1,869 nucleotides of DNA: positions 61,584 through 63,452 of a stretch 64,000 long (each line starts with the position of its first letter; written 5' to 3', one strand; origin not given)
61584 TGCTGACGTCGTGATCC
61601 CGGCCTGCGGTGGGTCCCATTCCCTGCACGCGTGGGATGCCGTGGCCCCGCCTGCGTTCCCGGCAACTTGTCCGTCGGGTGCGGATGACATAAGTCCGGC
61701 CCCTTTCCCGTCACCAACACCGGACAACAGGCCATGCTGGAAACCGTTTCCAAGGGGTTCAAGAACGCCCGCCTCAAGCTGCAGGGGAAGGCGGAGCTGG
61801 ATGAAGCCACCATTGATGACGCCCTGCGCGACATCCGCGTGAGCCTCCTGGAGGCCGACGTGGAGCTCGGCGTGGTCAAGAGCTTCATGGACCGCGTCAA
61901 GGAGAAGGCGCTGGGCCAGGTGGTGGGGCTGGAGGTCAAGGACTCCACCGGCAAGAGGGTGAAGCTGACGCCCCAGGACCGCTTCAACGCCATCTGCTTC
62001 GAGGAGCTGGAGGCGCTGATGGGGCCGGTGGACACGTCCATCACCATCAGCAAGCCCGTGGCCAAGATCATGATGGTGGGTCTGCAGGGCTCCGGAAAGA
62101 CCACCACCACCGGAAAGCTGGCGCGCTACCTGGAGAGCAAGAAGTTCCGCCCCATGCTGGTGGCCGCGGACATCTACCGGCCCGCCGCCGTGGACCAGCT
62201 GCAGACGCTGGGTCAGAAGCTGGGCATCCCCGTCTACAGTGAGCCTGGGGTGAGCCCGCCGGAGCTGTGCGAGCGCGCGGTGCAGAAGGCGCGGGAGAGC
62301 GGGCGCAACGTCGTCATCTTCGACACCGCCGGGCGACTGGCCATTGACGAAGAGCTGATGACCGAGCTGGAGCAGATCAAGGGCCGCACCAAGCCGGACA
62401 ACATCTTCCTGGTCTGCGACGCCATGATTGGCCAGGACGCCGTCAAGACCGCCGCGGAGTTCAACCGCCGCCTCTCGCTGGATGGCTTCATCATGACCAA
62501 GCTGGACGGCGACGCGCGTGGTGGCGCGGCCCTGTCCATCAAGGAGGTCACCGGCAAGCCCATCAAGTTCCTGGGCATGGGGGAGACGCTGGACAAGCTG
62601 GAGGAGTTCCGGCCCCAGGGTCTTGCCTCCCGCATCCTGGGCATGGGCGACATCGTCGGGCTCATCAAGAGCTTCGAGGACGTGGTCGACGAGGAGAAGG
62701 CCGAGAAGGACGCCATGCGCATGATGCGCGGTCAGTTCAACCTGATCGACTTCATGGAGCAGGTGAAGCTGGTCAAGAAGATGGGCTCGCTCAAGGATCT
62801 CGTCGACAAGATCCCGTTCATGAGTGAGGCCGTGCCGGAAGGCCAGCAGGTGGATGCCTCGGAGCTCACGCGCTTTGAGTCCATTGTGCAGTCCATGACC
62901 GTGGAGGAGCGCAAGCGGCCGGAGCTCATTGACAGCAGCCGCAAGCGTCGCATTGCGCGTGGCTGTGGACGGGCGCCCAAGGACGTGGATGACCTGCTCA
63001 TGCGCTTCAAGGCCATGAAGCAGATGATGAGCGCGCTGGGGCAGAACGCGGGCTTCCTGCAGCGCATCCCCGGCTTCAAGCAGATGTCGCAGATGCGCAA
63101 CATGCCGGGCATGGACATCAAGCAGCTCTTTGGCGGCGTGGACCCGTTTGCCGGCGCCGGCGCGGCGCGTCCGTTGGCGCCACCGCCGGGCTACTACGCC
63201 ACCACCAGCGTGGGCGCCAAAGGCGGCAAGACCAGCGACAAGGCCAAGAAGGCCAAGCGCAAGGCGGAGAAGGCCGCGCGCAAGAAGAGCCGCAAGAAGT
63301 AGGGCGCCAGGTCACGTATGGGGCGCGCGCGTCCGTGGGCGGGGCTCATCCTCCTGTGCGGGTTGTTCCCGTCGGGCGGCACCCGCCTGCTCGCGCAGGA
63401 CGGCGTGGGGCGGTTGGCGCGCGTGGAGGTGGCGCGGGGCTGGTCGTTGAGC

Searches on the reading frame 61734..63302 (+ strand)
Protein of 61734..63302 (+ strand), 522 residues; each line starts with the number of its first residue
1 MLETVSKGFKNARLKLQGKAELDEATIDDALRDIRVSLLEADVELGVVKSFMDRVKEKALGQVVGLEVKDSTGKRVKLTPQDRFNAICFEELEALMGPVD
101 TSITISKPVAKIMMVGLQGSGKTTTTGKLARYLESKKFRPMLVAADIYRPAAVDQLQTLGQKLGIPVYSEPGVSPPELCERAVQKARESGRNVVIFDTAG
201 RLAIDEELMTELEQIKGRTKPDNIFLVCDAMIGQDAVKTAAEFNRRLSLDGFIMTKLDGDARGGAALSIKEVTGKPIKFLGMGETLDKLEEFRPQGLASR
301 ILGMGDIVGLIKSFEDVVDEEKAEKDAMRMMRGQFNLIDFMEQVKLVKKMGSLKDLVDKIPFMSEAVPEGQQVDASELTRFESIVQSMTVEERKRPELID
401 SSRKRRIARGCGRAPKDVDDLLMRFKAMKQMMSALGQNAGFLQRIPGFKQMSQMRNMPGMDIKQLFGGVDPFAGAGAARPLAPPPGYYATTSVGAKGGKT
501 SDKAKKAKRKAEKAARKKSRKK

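Call 73: search_protein_families(library=pfam, max_evalue=0.00001, proteins=[window:61734-63302:+])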
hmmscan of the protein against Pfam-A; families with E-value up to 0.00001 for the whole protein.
window:61734-63302:+ (522 aa): 3 families
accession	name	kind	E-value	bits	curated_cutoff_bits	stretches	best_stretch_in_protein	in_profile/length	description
PF00448.28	SRP54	-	5.2e-73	245.3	22.7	1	111-303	3-196/196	SRP54-type protein, GTPase domain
PF02978.25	SRP_SPB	-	1e-27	96.8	27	1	334-432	1-91/91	Signal peptide binding domain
PF02881.24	SRP54_N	-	3e-15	56.6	22.4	1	6-92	2-75/75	SRP54-type protein, helical bundle domain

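Call 86: find_encoding_contigs(protein=window:61734-63302:+, flank=10000, max_places=1)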
Protein window:61734-63302:+ (522 aa): no gene with exactly this product is on record in the collection.
